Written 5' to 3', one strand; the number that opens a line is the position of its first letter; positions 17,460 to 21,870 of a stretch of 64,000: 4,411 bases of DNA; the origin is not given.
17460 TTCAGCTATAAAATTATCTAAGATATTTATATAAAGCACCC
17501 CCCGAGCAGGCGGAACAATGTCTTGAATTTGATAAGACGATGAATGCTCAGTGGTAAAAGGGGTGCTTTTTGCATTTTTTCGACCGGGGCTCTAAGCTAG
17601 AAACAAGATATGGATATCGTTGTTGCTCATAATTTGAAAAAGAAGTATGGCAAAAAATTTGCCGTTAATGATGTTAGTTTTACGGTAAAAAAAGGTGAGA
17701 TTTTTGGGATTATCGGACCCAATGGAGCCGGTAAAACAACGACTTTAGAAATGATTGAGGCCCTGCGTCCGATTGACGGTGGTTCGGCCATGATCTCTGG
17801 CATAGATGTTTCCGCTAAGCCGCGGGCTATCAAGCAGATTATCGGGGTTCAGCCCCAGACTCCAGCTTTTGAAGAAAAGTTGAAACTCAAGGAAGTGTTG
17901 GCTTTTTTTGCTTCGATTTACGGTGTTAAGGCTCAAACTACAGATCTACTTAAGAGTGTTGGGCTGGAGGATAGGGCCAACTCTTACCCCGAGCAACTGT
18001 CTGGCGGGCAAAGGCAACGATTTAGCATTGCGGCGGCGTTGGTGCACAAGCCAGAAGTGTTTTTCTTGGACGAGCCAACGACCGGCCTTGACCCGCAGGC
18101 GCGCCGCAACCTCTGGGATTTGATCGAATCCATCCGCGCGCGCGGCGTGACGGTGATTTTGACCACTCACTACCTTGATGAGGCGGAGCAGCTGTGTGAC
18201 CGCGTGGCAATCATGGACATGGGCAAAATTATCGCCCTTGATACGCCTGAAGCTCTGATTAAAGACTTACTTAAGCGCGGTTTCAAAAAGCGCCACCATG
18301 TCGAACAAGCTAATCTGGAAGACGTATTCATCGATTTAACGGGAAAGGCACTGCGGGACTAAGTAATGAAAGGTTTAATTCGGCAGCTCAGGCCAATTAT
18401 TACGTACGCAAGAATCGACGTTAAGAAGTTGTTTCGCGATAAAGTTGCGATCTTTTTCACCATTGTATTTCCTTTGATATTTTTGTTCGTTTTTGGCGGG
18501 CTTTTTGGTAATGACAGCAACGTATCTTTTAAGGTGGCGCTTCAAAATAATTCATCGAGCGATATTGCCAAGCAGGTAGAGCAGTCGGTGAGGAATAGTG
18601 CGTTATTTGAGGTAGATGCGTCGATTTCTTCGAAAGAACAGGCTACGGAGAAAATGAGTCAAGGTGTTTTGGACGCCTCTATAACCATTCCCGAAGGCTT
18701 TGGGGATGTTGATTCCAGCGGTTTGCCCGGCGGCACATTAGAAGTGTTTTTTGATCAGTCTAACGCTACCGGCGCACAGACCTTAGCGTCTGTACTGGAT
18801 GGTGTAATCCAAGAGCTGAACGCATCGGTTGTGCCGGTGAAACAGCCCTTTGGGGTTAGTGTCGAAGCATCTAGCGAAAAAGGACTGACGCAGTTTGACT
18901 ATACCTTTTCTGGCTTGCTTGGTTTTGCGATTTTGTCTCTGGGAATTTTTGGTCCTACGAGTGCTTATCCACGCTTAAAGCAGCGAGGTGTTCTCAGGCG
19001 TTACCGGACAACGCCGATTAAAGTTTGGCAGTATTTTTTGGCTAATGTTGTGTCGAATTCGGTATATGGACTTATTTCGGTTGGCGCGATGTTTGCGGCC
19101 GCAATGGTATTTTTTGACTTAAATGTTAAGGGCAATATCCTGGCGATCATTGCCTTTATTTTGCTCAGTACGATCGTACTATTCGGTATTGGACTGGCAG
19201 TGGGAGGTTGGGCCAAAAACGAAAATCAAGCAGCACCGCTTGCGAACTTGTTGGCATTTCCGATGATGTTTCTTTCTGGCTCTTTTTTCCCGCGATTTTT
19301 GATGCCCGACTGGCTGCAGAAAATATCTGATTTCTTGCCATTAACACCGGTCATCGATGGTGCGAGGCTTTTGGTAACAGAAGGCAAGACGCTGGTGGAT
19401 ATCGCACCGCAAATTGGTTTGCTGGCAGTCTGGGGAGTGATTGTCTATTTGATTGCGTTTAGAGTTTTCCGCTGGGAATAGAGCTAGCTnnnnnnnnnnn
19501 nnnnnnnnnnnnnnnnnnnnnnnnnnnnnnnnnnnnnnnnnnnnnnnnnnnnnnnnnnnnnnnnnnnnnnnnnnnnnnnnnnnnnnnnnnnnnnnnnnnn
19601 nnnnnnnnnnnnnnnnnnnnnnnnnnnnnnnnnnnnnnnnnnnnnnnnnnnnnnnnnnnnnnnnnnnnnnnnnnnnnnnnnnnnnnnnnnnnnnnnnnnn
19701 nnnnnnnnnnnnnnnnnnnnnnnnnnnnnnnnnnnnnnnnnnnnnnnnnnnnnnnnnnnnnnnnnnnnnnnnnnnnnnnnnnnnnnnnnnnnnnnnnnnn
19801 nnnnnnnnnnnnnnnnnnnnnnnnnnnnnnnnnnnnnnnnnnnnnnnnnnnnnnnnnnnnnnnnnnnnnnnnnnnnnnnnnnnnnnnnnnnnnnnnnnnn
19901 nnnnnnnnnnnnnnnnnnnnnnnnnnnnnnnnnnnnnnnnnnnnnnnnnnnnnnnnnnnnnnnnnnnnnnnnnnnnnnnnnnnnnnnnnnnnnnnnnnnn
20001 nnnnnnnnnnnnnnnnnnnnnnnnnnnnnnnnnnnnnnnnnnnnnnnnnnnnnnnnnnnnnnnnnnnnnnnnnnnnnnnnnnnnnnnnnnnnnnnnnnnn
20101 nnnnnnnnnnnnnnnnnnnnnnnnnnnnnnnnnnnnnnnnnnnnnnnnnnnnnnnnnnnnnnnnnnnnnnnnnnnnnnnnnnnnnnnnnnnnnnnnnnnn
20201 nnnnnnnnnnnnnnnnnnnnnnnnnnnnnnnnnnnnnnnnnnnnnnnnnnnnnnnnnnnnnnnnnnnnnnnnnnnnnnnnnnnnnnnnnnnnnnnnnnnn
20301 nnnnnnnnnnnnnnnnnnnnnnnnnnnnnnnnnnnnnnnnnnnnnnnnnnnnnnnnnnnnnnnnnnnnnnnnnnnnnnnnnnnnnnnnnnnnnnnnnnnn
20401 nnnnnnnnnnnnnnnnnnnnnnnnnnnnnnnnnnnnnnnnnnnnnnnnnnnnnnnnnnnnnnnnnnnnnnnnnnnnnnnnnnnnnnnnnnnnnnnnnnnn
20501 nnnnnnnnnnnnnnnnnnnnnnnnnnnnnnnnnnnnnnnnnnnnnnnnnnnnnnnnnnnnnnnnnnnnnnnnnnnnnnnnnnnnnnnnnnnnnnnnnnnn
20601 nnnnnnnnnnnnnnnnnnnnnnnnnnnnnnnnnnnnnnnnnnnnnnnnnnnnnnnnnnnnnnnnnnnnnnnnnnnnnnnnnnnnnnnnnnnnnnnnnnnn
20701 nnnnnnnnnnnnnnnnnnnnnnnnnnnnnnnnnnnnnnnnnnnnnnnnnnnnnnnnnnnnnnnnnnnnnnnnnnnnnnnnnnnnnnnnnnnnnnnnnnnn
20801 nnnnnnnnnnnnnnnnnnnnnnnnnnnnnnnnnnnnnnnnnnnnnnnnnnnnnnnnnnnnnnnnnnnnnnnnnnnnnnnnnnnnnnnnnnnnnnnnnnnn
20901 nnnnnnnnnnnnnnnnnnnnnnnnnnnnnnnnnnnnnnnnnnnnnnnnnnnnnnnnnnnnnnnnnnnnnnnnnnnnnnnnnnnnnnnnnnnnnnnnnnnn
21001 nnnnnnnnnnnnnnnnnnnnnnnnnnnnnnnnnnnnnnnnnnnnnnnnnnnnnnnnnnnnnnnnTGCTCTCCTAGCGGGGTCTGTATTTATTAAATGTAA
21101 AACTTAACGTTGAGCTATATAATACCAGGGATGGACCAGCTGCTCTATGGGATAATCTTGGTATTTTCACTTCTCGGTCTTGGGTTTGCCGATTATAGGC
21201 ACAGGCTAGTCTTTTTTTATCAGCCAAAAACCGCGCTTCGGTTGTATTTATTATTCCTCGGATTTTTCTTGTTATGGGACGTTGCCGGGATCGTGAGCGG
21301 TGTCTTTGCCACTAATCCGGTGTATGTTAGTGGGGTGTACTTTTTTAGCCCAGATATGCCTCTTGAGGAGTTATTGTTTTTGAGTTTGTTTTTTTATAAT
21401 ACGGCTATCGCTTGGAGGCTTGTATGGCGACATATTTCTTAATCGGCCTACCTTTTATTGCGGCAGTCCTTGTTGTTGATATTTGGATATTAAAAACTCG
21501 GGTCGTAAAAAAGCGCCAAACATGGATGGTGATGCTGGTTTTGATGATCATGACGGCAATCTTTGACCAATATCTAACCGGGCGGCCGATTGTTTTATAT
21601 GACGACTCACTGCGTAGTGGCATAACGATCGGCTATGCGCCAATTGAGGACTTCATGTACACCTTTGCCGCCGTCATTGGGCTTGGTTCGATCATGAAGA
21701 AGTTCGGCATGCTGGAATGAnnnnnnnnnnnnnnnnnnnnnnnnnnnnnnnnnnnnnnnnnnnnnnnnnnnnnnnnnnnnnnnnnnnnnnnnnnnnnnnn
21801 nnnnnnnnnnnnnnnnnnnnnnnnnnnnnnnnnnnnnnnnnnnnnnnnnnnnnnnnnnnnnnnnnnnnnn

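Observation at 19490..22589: C50-carotenoid-type module (crtI, split lycopene cyclase pair, crtEb lycopene elongase) without phytoene synthase or GGPP synthase nearby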

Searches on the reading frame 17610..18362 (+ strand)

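Call 3: search_protein_families(library=pfam, proteins=[window:17610-18362:+], max_evalue=0.01)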
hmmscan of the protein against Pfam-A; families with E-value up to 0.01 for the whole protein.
window:17610-18362:+ (250 aa): 8 families
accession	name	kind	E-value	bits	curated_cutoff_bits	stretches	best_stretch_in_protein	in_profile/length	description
PF00005.33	ABC_tran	-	1.2e-30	107.3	25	1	19-158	1-137/137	ABC transporter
PF13304.12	AAA_21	-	1.4e-17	65.2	27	2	117-187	225-298/304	AAA domain, putative AbiEii toxin, Type IV TA system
PF02463.25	SMC_N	-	1.4e-06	28.3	40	0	123-192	130-205/220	RecF/RecN/SMC N terminal domain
PF13175.12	AAA_15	-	7.4e-06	26.2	32.1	0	147-187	328-369/374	AAA ATPase domain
PF13476.12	AAA_23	-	0.00017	22.8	27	1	22-50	13-40/201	AAA domain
PF13514.12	AAA_27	-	0.0019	18.3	22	1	11-52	9-49/206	AAA domain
PF02702.23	KdpD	-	0.0021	18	26.1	1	130-200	65-135/210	Osmosensitive K+ channel His kinase sensor domain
PF13604.12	AAA_30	-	0.0085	16.3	27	0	29-157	18-98/191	AAA domain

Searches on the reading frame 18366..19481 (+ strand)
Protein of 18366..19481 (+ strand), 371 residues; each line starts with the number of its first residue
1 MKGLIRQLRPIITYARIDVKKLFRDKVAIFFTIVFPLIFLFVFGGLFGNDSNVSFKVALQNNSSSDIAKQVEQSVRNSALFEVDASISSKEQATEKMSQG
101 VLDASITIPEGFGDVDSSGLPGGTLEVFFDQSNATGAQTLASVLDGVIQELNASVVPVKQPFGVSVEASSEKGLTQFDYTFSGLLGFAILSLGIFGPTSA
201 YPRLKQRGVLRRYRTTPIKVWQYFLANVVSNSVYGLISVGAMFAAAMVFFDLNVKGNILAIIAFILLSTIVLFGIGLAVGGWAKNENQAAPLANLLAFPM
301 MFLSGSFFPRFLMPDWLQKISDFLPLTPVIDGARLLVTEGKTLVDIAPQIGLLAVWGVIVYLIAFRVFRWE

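Call 3: search_protein_families(library=pfam, proteins=[window:18366-19481:+], max_evalue=0.01)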
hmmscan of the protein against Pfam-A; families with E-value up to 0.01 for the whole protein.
window:18366-19481:+ (371 aa): 3 families
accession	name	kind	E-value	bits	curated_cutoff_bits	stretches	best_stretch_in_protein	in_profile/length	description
PF12698.13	ABC2_membrane_3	-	1.5e-45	156.2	31.6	1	27-365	2-346/347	ABC-2 family transporter protein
PF01061.29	ABC2_membrane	-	1.2e-29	103.8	26.9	1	176-334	50-207/211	ABC-2 type transporter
PF12679.13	ABC2_membrane_2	-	9.9e-09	35.3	27.2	1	14-369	3-279/283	ABC-2 family transporter protein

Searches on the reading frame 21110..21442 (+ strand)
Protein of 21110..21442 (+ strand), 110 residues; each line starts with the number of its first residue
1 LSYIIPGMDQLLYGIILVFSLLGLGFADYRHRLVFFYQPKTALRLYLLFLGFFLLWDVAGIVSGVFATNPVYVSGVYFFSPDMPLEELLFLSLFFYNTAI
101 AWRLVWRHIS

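Call 3: search_protein_families(library=pfam, proteins=[window:21110-21442:+], max_evalue=0.01)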
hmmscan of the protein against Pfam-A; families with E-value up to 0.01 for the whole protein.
window:21110-21442:+ (110 aa): 0 families

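Call 4: search_protein_families(library=ncbifam, proteins=[window:21110-21442:+], max_evalue=0.01)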
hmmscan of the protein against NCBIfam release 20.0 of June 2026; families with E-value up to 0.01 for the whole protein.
window:21110-21442:+ (110 aa): 1 family
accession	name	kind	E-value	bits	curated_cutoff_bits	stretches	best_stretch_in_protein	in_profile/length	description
TIGR03462.1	CarR_dom_SF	subfamily_domain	5.7e-10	39.6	39.4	1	12-99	2-86/89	lycopene cyclase domain-containing protein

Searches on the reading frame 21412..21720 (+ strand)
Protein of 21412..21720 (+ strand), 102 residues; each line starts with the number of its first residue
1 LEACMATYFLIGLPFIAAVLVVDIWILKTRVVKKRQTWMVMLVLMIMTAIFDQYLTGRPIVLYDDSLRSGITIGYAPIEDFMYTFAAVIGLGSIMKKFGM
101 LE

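Call 3: search_protein_families(library=pfam, proteins=[window:21412-21720:+], max_evalue=0.01)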
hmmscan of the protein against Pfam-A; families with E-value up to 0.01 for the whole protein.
window:21412-21720:+ (102 aa): 1 family
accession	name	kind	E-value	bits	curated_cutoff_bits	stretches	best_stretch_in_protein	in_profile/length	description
PF18916.5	Lycopene_cyc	-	1.1e-10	42.4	27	1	8-97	4-91/92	Lycopene cyclase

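Call 4: search_protein_families(library=ncbifam, proteins=[window:21412-21720:+], max_evalue=0.01)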
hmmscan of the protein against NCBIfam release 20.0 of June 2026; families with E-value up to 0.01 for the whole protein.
window:21412-21720:+ (102 aa): 1 family
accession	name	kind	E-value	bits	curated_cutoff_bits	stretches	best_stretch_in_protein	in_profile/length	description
TIGR03462.1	CarR_dom_SF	subfamily_domain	6.9e-17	61.8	39.4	1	7-88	2-81/89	lycopene cyclase domain-containing protein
